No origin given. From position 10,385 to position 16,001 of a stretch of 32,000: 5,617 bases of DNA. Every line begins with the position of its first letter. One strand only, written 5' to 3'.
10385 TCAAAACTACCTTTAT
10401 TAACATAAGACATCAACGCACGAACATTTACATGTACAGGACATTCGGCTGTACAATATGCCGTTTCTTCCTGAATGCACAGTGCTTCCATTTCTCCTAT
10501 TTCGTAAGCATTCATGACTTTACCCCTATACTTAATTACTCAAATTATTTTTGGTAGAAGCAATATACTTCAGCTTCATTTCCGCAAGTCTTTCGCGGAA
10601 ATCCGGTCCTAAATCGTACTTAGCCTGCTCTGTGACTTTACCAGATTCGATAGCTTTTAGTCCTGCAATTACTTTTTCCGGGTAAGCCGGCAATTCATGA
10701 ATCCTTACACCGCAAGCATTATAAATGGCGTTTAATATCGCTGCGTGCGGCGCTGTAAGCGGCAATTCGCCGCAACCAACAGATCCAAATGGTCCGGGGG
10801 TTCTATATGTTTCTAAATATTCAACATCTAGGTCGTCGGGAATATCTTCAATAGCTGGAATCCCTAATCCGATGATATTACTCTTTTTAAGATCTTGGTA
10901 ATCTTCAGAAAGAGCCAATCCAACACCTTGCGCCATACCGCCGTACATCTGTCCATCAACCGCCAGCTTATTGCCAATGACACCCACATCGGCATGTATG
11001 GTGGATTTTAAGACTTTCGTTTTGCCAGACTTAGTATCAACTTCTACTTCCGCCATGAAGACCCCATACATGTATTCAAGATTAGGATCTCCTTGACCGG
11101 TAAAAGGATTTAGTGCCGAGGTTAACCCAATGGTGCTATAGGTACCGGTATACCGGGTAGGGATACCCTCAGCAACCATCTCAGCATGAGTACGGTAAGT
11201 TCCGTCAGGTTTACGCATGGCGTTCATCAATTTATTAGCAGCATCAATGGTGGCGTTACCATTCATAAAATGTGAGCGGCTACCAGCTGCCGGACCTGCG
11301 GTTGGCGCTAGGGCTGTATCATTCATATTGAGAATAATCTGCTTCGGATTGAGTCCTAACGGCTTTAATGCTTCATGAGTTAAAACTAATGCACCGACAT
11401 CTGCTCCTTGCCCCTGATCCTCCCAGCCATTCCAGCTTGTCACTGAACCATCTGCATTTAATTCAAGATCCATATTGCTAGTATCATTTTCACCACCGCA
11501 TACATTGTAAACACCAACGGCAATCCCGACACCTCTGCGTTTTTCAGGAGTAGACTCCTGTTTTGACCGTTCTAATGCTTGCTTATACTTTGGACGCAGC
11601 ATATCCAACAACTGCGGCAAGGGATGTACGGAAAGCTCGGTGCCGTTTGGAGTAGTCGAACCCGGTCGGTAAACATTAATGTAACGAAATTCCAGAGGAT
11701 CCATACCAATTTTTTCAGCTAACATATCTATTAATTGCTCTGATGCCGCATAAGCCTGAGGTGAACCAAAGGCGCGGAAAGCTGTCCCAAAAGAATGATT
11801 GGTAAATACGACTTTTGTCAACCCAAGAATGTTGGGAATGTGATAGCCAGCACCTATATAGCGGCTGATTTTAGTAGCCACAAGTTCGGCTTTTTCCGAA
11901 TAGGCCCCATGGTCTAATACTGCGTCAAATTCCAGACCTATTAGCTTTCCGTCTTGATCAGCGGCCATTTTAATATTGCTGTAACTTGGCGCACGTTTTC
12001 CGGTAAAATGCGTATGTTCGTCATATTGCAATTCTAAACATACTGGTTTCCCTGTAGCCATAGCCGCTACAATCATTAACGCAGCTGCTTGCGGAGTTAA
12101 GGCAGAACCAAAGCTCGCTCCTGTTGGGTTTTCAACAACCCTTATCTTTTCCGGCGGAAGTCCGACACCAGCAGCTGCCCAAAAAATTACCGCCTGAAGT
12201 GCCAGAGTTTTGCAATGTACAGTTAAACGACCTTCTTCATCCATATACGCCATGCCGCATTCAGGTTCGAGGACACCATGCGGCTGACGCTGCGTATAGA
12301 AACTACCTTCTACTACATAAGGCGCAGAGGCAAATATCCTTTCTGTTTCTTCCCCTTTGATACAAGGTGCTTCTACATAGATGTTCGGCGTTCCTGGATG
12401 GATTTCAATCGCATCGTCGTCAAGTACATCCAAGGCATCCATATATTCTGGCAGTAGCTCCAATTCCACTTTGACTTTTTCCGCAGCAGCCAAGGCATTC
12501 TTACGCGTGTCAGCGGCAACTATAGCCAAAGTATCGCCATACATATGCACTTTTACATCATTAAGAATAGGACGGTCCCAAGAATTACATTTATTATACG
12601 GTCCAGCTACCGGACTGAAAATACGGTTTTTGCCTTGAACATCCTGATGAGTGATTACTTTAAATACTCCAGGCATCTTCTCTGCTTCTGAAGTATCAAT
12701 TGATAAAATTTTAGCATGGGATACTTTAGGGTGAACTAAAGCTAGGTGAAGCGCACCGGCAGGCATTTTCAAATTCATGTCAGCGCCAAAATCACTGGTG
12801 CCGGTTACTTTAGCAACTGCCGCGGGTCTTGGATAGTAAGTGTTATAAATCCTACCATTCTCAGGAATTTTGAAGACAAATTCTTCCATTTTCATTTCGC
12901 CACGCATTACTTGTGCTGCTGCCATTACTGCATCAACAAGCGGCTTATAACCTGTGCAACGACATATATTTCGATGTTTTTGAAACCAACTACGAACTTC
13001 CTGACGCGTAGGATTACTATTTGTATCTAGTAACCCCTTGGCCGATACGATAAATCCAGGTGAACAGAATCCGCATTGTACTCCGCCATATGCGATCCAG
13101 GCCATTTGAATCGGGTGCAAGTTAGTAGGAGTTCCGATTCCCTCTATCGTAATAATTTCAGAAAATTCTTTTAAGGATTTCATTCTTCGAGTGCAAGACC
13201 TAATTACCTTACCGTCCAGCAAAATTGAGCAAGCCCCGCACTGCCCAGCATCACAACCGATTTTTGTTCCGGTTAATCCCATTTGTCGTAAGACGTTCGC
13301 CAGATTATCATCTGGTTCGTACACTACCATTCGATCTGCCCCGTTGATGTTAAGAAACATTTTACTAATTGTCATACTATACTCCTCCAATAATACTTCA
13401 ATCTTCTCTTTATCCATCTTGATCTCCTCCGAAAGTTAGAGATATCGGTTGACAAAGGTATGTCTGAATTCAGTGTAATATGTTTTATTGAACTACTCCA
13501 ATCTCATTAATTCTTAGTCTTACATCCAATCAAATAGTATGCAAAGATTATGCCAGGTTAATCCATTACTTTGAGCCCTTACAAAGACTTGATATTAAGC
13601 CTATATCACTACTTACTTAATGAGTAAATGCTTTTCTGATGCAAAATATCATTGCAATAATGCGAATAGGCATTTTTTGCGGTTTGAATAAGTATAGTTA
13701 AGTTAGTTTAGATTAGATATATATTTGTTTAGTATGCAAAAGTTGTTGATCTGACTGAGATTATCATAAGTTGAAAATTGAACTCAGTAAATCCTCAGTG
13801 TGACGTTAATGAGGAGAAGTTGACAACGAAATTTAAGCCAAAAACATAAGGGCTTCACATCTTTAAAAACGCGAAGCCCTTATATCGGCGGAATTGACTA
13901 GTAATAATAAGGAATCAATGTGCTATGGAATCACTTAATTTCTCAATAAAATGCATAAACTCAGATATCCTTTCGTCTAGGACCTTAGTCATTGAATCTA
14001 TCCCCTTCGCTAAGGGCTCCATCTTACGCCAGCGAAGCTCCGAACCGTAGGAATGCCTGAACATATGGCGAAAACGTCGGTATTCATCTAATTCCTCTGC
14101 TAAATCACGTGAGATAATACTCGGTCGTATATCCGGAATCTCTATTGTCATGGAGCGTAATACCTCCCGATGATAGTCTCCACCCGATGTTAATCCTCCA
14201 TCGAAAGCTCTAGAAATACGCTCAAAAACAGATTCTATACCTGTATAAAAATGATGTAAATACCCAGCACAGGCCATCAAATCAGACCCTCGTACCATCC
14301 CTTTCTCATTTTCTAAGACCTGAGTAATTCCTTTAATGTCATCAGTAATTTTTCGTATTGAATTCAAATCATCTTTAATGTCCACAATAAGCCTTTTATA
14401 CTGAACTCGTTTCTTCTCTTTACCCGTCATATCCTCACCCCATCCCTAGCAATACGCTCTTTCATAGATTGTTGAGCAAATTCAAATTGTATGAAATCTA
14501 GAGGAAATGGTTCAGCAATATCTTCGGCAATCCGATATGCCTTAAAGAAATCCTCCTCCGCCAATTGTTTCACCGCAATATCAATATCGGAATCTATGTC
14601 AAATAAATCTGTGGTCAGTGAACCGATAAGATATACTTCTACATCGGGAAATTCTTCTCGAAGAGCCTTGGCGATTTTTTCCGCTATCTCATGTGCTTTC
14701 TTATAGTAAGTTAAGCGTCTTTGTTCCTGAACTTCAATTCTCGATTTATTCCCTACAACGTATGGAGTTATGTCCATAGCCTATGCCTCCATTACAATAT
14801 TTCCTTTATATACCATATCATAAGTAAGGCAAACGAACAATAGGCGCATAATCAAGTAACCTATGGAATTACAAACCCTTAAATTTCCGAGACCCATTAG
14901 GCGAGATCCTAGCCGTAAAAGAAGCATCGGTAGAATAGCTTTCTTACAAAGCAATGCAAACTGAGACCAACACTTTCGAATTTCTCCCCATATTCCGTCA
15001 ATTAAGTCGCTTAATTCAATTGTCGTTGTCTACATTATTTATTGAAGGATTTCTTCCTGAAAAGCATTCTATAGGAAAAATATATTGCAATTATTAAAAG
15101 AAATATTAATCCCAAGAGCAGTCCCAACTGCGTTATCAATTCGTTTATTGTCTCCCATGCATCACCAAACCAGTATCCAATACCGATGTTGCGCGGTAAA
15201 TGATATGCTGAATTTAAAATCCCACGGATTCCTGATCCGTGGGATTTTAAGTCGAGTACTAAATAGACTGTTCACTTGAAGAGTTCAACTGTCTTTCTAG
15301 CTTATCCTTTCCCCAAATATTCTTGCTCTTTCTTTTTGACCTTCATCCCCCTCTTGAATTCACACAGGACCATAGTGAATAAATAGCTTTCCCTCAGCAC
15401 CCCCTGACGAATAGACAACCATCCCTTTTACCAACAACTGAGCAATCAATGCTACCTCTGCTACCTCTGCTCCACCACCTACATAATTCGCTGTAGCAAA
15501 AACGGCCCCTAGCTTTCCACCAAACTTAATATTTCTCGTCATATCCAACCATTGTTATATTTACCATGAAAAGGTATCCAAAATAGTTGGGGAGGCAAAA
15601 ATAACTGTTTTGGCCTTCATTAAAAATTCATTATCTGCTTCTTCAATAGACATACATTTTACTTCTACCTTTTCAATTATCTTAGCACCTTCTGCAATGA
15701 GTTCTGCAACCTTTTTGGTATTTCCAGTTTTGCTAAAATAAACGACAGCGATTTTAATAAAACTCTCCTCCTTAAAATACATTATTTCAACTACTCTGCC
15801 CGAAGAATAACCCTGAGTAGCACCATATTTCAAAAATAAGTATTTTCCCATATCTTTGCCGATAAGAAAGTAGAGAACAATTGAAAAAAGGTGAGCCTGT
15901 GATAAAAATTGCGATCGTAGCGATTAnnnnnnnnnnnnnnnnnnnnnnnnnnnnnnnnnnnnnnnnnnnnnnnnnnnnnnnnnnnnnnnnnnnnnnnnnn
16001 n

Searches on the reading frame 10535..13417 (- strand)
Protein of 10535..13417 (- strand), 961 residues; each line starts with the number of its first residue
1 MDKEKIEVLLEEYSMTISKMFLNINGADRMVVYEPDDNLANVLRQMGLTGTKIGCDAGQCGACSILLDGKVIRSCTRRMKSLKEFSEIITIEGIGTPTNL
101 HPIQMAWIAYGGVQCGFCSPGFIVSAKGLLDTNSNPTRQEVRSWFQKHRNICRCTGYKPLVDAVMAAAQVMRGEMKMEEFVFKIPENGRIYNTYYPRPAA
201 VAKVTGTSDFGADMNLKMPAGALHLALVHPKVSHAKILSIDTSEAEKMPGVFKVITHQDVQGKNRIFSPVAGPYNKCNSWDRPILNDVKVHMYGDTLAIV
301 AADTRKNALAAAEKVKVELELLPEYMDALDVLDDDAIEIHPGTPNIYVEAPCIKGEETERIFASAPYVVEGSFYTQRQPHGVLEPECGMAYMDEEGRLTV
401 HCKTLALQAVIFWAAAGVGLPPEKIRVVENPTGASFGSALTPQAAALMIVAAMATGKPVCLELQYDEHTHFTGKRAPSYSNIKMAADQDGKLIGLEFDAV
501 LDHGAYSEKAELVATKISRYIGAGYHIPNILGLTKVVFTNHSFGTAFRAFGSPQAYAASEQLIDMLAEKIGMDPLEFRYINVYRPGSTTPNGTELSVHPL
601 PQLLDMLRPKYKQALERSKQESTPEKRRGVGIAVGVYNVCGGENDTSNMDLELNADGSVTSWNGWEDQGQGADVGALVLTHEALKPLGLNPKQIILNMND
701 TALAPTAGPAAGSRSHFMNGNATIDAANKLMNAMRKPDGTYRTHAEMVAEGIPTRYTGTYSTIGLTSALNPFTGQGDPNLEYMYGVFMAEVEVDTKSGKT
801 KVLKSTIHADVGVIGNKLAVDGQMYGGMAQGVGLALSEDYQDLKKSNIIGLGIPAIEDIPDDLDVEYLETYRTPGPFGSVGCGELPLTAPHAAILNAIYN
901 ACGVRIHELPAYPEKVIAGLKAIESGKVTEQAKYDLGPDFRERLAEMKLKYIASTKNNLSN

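Call 103: search_protein_families(library=pfam, proteins=[window:10535-13417:-], max_evalue=0.0001)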
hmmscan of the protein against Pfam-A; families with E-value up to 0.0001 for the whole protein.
window:10535-13417:- (961 aa): 5 families
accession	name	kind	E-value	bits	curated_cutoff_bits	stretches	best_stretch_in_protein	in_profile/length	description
PF02738.23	MoCoBD_1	-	7.5e-66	222.1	27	1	340-582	2-244/244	Molybdopterin cofactor-binding domain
PF20256.3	MoCoBD_2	-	5.8e-57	193.8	27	1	615-860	10-283/283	Molybdopterin cofactor-binding domain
PF01799.25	Fer2_2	-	6.5e-27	93.9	30.3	1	90-164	1-74/75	[2Fe-2S] binding domain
PF01315.27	Ald_Xan_dh_C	-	1.5e-20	74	31.3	1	220-322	13-109/110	Aldehyde oxidase and xanthine dehydrogenase, a/b hammerhead domain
PF00111.32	Fer2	-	5.5e-07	29.9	21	1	23-75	2-55/77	2Fe-2S iron-sulfur cluster binding domain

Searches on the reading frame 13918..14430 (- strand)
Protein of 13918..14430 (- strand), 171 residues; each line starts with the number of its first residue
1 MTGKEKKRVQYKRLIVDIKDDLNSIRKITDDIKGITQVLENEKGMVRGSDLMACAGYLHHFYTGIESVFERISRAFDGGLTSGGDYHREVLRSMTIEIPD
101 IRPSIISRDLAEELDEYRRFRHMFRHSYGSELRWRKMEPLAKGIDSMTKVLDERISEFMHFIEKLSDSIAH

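Call 78: search_protein_families(library=pfam, proteins=[window:13918-14430:-], max_evalue=0.01)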
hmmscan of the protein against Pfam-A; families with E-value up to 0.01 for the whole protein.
window:13918-14430:- (171 aa): 1 family
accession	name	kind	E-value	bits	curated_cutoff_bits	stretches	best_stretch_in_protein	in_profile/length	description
PF20797.2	HepT-like_2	-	1.1e-35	122.4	27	1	53-161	1-109/110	HepT-like protein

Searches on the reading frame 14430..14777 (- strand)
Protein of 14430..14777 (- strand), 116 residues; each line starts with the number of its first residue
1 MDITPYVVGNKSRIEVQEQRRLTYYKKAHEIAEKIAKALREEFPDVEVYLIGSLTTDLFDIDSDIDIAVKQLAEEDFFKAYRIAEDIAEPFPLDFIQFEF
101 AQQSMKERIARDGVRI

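Call 103: search_protein_families(library=pfam, proteins=[window:14430-14777:-], max_evalue=0.0001)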
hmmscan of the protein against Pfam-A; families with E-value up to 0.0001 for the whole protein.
window:14430-14777:- (116 aa): 3 families
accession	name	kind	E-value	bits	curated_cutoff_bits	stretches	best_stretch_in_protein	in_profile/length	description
PF01909.29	NTP_transf_2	-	7.4e-09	36.3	21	1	33-103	2-79/93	Nucleotidyltransferase domain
PF18765.7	Polbeta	-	9.4e-09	35.8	26.9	1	33-116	1-87/93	Polymerase beta, Nucleotidyltransferase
PF22600.2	MTPAP-like_central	-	9.1e-07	29.5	27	1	24-73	18-67/139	Poly(A) RNA polymerase, mitochondrial-like, central palm domain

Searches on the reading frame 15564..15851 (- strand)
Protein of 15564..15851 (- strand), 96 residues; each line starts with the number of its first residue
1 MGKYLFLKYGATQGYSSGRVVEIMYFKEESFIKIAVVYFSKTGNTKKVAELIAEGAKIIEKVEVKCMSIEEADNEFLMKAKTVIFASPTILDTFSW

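Call 103: search_protein_families(library=pfam, proteins=[window:15564-15851:-], max_evalue=0.0001)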
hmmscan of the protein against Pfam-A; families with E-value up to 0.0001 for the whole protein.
window:15564-15851:- (96 aa): 3 families
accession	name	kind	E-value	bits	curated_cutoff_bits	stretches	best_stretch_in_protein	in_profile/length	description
PF00258.30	Flavodoxin_1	-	1.5e-06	28.9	25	1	36-90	1-56/143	Flavodoxin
PF12641.12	Flavodoxin_3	-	3.2e-05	24.2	27.5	1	35-75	1-37/160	Flavodoxin domain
PF12724.12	Flavodoxin_5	-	9.9e-05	23.1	27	0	36-88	2-52/145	Flavodoxin domain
